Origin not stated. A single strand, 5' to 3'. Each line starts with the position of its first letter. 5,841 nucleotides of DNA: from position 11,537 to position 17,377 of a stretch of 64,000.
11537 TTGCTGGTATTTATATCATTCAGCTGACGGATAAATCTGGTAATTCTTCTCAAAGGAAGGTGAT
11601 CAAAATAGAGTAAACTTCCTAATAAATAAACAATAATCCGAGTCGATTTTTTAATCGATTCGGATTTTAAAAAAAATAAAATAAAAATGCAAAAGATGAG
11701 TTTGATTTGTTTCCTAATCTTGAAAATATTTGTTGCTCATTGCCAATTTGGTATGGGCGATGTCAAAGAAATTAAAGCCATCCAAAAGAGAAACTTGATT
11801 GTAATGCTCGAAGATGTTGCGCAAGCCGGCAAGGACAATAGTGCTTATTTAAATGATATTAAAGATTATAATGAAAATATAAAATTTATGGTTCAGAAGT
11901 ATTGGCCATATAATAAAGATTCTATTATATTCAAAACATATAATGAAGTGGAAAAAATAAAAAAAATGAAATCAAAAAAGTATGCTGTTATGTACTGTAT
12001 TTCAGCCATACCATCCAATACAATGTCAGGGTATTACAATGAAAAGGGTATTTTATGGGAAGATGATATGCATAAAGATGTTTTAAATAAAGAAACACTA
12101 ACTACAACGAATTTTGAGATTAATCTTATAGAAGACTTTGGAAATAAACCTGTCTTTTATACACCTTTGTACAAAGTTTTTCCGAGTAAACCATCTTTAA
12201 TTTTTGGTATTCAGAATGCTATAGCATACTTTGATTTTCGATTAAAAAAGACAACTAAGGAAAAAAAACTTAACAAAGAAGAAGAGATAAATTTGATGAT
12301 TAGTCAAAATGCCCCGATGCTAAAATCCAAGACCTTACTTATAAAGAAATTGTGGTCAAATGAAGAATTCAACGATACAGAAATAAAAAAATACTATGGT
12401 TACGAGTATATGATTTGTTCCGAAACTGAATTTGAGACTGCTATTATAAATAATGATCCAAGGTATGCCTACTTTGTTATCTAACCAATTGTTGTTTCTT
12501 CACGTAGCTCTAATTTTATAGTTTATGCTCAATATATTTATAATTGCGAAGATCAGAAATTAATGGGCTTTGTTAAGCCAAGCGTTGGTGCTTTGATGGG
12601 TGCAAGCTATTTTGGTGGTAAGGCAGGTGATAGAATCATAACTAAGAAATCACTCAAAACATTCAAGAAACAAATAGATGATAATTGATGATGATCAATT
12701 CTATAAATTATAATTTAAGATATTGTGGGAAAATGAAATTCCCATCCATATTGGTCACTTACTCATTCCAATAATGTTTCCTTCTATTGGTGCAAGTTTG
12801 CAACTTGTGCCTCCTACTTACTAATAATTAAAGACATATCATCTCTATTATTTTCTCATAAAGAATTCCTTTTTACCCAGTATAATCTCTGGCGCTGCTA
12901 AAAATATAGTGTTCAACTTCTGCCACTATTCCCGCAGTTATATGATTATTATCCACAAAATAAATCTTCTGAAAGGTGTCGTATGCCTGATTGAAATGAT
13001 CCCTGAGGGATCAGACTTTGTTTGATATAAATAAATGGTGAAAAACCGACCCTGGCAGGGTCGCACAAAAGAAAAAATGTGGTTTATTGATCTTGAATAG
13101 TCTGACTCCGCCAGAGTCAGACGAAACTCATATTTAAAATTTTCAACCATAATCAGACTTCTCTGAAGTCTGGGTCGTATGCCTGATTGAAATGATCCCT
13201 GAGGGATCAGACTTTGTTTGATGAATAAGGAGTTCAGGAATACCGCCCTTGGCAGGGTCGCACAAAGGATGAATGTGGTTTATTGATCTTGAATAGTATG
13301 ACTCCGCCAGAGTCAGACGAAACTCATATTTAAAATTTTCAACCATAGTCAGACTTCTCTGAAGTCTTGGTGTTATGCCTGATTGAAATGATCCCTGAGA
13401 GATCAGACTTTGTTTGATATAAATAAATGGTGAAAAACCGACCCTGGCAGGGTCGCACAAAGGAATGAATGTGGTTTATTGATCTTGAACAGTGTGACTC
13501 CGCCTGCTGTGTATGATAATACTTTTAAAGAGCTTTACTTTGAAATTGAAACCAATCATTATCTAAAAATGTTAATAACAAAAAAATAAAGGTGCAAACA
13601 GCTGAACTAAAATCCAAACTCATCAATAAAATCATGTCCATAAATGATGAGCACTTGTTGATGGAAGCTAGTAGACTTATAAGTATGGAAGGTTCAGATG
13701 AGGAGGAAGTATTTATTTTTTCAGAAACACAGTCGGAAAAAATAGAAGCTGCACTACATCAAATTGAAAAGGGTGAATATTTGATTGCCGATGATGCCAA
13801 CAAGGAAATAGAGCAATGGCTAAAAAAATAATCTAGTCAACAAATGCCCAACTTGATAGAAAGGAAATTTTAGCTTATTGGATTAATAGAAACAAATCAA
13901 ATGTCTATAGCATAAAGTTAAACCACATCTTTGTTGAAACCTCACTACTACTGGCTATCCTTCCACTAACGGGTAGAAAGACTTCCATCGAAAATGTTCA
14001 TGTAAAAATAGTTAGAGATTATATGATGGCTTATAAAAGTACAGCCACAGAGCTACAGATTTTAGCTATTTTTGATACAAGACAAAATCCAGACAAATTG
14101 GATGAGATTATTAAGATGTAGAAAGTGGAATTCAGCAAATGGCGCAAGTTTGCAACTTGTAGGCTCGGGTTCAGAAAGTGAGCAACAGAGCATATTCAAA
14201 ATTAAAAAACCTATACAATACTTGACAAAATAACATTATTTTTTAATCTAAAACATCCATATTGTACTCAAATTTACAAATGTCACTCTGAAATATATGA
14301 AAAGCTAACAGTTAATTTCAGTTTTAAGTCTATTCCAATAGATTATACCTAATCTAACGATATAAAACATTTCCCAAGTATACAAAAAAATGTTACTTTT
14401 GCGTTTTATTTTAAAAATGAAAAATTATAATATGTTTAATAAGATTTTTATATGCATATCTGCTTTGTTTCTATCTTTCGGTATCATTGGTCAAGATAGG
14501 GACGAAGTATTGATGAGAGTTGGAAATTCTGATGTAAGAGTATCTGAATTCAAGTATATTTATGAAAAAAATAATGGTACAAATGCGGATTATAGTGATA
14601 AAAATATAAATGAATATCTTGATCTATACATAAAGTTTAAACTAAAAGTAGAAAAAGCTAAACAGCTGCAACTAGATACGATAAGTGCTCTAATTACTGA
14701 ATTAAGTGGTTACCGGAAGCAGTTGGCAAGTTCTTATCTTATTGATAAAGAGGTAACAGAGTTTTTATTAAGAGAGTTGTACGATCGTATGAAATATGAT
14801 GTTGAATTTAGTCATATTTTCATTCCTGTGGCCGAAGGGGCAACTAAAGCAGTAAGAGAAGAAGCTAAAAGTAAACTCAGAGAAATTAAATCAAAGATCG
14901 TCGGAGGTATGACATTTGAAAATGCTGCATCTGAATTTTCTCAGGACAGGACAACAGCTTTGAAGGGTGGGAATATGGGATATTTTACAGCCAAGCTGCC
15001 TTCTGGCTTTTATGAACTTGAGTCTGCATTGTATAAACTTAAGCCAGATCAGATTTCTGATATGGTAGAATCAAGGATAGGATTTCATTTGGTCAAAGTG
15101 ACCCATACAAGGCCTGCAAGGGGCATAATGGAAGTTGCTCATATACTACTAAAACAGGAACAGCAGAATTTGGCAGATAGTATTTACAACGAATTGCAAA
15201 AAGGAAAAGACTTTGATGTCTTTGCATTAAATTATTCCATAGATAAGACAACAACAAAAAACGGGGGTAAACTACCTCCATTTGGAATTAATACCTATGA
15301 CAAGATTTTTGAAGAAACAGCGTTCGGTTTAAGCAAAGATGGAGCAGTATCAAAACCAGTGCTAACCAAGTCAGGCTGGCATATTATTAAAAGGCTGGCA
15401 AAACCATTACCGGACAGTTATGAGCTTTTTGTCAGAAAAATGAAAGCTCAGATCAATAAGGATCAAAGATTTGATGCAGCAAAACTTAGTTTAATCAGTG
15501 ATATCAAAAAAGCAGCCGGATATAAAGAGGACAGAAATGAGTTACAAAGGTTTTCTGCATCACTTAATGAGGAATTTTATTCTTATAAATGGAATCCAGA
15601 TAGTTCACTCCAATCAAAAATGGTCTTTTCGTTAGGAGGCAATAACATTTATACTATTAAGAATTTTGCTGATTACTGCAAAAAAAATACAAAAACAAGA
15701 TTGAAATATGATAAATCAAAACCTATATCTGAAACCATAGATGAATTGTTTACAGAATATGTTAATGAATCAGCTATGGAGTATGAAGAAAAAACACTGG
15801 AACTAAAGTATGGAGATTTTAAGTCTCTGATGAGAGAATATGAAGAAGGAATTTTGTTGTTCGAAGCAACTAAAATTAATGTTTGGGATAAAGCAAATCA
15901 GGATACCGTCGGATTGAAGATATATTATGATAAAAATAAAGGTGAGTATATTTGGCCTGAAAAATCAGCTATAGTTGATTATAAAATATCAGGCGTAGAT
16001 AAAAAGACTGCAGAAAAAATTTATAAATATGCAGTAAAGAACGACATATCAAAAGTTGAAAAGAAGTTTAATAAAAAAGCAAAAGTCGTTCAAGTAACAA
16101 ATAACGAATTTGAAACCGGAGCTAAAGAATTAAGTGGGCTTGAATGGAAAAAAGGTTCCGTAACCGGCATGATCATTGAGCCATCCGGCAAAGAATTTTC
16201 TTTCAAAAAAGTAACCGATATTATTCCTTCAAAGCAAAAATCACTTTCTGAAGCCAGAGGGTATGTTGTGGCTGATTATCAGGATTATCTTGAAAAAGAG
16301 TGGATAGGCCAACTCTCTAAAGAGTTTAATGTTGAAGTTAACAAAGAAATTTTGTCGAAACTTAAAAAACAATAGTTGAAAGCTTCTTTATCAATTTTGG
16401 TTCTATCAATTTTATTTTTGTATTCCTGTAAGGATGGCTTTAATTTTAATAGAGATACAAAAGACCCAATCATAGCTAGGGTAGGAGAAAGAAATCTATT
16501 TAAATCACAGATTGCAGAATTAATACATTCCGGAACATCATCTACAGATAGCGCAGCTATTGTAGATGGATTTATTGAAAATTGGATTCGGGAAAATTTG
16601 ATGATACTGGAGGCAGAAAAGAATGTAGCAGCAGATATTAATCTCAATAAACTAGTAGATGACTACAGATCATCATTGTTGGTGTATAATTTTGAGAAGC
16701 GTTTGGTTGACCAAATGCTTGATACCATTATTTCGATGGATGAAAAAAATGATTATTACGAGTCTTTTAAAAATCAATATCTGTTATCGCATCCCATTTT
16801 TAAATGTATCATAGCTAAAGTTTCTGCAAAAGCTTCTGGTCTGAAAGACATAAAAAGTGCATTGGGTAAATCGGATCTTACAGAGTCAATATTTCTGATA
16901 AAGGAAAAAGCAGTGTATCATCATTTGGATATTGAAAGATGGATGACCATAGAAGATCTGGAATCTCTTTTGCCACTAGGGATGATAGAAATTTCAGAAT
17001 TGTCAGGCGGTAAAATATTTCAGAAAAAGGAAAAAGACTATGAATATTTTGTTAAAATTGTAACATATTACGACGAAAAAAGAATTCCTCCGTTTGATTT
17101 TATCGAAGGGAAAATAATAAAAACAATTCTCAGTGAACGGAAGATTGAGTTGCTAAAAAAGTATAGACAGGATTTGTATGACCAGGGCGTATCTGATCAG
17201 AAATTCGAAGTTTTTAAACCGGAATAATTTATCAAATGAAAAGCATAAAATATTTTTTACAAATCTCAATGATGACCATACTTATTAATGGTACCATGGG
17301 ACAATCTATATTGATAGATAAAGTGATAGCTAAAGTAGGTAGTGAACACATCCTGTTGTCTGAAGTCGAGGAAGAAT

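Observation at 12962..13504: Tandem array of a 196-bp unit built from four distinct GC-rich palindromic hairpins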

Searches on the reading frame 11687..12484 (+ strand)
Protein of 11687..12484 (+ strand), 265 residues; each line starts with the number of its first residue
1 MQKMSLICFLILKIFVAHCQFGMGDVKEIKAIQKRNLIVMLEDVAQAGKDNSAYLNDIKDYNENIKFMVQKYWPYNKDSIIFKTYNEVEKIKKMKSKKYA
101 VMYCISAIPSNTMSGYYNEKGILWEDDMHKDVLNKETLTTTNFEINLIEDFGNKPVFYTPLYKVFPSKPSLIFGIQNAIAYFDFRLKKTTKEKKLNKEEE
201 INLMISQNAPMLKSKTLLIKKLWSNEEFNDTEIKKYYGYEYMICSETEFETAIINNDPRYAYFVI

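Call 19: search_protein_families(library=pfam, max_evalue=10, proteins=[window:11687-12484:+])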
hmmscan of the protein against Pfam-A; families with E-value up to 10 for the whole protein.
window:11687-12484:+ (265 aa): 3 families
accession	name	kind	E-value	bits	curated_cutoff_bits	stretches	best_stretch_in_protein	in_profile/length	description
PF01142.23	TruD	-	0.025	13.9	27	1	74-152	290-369/412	tRNA pseudouridine synthase D (TruD)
PF19150.5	DUF5832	-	0.064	14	26.7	1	147-202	20-75/81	Family of unknown function (DUF5832)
PF13893.12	RRM_5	-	0.57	10.3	27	1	80-102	46-68/125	RNA recognition motif. (a.k.a. RRM, RBD, or RNP domain)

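Call 20: search_protein_families(library=ncbifam, max_evalue=1, proteins=[window:11687-12484:+])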
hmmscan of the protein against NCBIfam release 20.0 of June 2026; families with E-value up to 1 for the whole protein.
window:11687-12484:+ (265 aa): 0 families

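Call 49: find_encoding_contigs(protein=window:11687-12481:+, flank=10000, max_places=10)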
Protein window:11687-12481:+ (265 aa): 1 contig read that carries it; 1 place shown.
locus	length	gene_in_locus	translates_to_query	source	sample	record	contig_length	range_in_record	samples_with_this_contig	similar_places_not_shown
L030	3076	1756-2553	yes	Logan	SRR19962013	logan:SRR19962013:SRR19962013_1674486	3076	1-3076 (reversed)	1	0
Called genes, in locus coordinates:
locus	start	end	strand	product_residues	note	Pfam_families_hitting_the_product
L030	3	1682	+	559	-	?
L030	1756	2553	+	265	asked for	-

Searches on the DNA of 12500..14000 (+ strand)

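Call 5: search_rna_families(source=window, start=12500, end=14000, threshold=evalue, max_evalue=10, show_alignments=3)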
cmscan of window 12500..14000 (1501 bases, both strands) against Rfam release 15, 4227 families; matches with E-value up to 10: 7.
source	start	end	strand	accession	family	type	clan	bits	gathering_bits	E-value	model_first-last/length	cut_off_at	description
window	13095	13188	-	RF02434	SpF39_sRNA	Gene; sRNA;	-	26.1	60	1.2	1-109/109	no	Streptococcus sRNA SpF39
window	13099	13172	-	RF02367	Yfr20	Gene; sRNA;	-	18.9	44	1.7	1-89/89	no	Cyanobacterial functional RNA 20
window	13694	13767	-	RF00145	snoZ105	Gene; snRNA; snoRNA; CD-box;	-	18.2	45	6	1-72/72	no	Small nucleolar RNA Z105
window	12991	13089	-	RF01859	Phe_leader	Cis-reg; leader;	-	17.5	55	8.1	1-125/125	no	Phenylalanine leader peptide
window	13011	13121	-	RF00360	snoZ107_R87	Gene; snRNA; snoRNA; CD-box;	-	17.3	50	1.9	1-117/117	no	Small nucleolar RNA Z107/R87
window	13072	13168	+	RF01185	snR75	Gene; snRNA; snoRNA; CD-box;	CL00045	13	40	9.9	1-88/88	no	Small nucleolar RNA snR75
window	13786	13913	+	RF01296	snoU85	Gene; snRNA; snoRNA; HACA-box;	CL00082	9.5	41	7.1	1-329/329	no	Small nucleolar RNA U85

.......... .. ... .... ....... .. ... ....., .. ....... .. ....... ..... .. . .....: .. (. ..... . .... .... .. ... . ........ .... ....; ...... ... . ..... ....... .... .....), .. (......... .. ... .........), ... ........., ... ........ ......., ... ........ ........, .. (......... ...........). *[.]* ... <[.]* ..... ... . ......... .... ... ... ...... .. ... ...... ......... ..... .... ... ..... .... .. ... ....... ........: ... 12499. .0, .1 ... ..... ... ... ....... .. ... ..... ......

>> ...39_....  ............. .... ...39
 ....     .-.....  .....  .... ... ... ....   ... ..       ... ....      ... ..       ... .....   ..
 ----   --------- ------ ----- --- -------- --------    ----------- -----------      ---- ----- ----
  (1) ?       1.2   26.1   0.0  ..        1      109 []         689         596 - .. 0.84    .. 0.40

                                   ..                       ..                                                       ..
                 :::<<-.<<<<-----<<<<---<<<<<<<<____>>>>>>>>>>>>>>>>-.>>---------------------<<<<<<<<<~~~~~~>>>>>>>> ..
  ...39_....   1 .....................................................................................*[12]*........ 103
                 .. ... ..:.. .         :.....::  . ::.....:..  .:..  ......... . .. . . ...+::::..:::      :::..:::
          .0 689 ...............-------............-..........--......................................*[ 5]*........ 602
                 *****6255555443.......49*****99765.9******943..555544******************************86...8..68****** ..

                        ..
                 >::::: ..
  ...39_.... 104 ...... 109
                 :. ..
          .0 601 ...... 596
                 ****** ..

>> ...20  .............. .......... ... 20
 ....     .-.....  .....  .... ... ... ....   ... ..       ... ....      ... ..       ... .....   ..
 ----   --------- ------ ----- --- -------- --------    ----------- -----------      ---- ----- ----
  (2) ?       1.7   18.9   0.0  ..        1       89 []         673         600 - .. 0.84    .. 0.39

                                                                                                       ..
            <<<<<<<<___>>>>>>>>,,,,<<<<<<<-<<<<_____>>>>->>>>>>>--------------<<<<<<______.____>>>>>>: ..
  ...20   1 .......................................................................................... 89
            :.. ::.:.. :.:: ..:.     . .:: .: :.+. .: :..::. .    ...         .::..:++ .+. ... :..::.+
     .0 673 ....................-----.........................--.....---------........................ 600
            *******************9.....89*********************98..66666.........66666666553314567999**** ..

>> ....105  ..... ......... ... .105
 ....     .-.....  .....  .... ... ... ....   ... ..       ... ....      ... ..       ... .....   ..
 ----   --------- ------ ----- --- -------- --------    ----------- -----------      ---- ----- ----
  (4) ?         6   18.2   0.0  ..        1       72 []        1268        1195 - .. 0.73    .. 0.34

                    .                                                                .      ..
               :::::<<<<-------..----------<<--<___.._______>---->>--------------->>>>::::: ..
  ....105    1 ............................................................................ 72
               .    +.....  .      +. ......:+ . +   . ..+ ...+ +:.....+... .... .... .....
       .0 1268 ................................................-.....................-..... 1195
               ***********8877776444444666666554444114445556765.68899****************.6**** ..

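Call 26: search_dna_similar(query=window:12940-13560:+, collection=plasmids, mode=distant, max_evalue=0.01, max_rows=15)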
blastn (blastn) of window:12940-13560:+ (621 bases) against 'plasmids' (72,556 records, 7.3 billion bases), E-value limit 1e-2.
No match.

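Call 27: search_dna_similar(query=window:12940-13560:+, collection=phages, mode=distant, max_evalue=0.01, max_rows=15)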
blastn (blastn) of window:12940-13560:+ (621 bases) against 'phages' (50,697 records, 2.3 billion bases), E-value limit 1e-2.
No match.
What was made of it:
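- Tried and rejected: blastn of the array against plasmids and phages found nothing (calls 26, 27).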

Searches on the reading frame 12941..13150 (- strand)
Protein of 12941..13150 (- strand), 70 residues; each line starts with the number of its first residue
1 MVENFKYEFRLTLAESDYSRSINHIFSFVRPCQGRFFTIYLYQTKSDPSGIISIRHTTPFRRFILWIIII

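Call 19: search_protein_families(library=pfam, max_evalue=10, proteins=[window:12941-13150:-])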
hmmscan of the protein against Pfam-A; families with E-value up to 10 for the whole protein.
seq(70 aa): 0 families

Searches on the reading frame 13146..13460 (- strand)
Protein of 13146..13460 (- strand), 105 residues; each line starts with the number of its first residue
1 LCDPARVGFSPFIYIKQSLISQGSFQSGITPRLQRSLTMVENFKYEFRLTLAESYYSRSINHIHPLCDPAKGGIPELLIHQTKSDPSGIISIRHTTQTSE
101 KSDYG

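Call 19: search_protein_families(library=pfam, max_evalue=10, proteins=[window:13146-13460:-])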
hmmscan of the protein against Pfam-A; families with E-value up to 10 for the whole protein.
seq(105 aa): 0 families

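Call 64: search_protein_representatives(protein=window:13146-13460:-)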
Query: 105 residues. Proteins with E-value up to 0.001 (for the whole library): 3; up to 1e-10: 1; up to 1e-30: 1. The best 3 are listed.
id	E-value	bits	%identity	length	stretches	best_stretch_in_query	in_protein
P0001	5.3e-62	222.8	82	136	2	1-104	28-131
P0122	2.0e-05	41.2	31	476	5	63-94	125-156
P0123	1.1e-04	38.8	25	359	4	44-94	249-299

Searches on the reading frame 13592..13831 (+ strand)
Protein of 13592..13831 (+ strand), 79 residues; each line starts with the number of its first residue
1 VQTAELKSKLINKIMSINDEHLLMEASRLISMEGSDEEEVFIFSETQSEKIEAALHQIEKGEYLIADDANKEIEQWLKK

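Call 19: search_protein_families(library=pfam, max_evalue=10, proteins=[window:13592-13831:+])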
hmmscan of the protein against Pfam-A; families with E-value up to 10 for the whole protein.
window:13592-13831:+ (79 aa): 2 families
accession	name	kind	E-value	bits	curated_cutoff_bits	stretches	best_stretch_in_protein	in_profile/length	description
PF14805.11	THDPS_N_2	-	0.012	16.2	25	1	47-79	25-59/67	Tetrahydrodipicolinate N-succinyltransferase N-terminal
PF07475.17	Hpr_kinase_C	-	0.06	13.3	33.3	1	42-70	23-51/171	HPr Serine kinase C-terminal domain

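Call 20: search_protein_families(library=ncbifam, max_evalue=1, proteins=[window:13592-13831:+])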
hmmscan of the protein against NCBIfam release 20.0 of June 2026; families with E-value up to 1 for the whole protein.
window:13592-13831:+ (79 aa): 4 families
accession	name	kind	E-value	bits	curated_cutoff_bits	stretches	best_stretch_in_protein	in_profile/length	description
NF047947.1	FlgBrkeYgcR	equivalog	0.0043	16.6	400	1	7-64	36-95/243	flagellar brake protein YcgR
TIGR02890.1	bacill_yteA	subfamily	0.0097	16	134.4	1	45-74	68-97/159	regulatory protein, yteA family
NF033459.1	DksA_like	equivalog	0.031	14.6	105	1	30-74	45-89/113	RNA polymerase-binding protein DksA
NF003883.0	PRK05428.2-1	equivalog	0.12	11.8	252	1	37-70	27-60/189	HPr kinase/phosphorylase-related protein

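Call 21: find_encoding_contigs(protein=window:13592-13828:+, flank=10000, max_places=10)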
Protein window:13592-13828:+ (79 aa): 2 contigs read that carry it; 2 places shown.
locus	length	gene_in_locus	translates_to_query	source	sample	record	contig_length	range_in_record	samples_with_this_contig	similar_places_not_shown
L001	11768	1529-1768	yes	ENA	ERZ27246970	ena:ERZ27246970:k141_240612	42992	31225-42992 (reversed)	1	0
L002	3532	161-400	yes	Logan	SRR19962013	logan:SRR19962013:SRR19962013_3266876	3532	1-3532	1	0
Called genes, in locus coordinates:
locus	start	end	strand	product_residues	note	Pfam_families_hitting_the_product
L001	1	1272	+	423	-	?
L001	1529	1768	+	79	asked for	-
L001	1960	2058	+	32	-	-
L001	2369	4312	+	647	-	PF13145:Rotamase_2 (weak), PF13616:Rotamase_3, PF00639:Rotamase, PF13616:Rotamase_3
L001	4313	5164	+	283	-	-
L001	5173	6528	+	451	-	PF13145:Rotamase_2 (weak), PF13616:Rotamase_3, PF00639:Rotamase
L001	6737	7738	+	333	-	PF06144:DNA_pol3_delta, PF21694:DNA_pol3_delta_C (weak)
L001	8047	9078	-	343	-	PF18962:Por_Secre_tail (weak)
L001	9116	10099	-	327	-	PF04389:Peptidase_M28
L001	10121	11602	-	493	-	PF01406:tRNA-synt_1e, PF09334:tRNA-synt_1g (faint), PF09190:DALR_2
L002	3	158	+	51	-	?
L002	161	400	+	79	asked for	-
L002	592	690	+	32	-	-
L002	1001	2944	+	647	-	PF13145:Rotamase_2 (weak), PF13616:Rotamase_3, PF00639:Rotamase, PF13616:Rotamase_3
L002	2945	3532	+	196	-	?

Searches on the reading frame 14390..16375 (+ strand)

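Call 19: search_protein_families(library=pfam, max_evalue=10, proteins=[window:14390-16375:+])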
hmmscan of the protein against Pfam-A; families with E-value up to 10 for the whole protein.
window:14390-16375:+ (661 aa): 3 families
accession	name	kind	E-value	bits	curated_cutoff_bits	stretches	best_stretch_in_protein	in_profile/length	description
PF00639.27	Rotamase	-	3.5e-42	143.8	21.7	2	142-238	1-96/97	PPIC-type PPIASE domain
PF13616.12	Rotamase_3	-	3.3e-38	131.2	22.5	2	247-336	16-113/116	PPIC-type PPIASE domain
PF13145.12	Rotamase_2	-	2e-17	64.6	27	3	139-244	24-112/121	PPIC-type PPIASE domain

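Call 20: search_protein_families(library=ncbifam, max_evalue=1, proteins=[window:14390-16375:+])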
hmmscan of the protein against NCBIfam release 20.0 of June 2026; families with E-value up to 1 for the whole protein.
window:14390-16375:+ (661 aa): 9 families
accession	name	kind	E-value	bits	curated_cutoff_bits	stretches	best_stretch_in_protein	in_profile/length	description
NF002846.0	PRK03095.1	equivalog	3.4e-28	98.9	361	2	106-241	104-222/287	peptidylprolyl isomerase PrsA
NF000809.0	PRK00059.1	equivalog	3.7e-25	89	303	2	247-360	197-307/336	peptidylprolyl isomerase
NF002824.0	PRK02998.1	subfamily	5.6e-24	85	360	2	247-385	135-273/283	peptidylprolyl isomerase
NF002827.0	PRK03002.1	equivalog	5.1e-23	81.5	343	2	112-242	114-227/285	peptidylprolyl isomerase PrsA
NF008038.0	PRK10770.1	equivalog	1.3e-21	76.9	394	1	135-336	171-381/431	peptidylprolyl isomerase SurA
NF003356.0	PRK04405.1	subfamily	1.9e-21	76.4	339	2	247-372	145-271/299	peptidylprolyl isomerase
NF008054.0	PRK10788.1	equivalog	4.7e-13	48.7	493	2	254-336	276-355/626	peptidylprolyl isomerase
TIGR02933.1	nifM_nitrog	equivalog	6.6e-13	49.1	168.2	1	141-259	127-238/256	nitrogen fixation protein NifM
NF011969.0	PRK15441.1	equivalog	2.5e-06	27.8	127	1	250-336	8-90/93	peptidylprolyl isomerase PpiC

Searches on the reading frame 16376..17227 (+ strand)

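Call 19: search_protein_families(library=pfam, max_evalue=10, proteins=[window:16376-17227:+])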
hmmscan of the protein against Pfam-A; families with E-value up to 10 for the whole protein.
window:16376-17227:+ (283 aa): 1 family
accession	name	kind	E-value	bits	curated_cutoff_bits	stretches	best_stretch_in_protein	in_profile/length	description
PF13108.11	DUF3969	-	0.0034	17.8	25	1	109-180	16-86/106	Protein of unknown function (DUF3969)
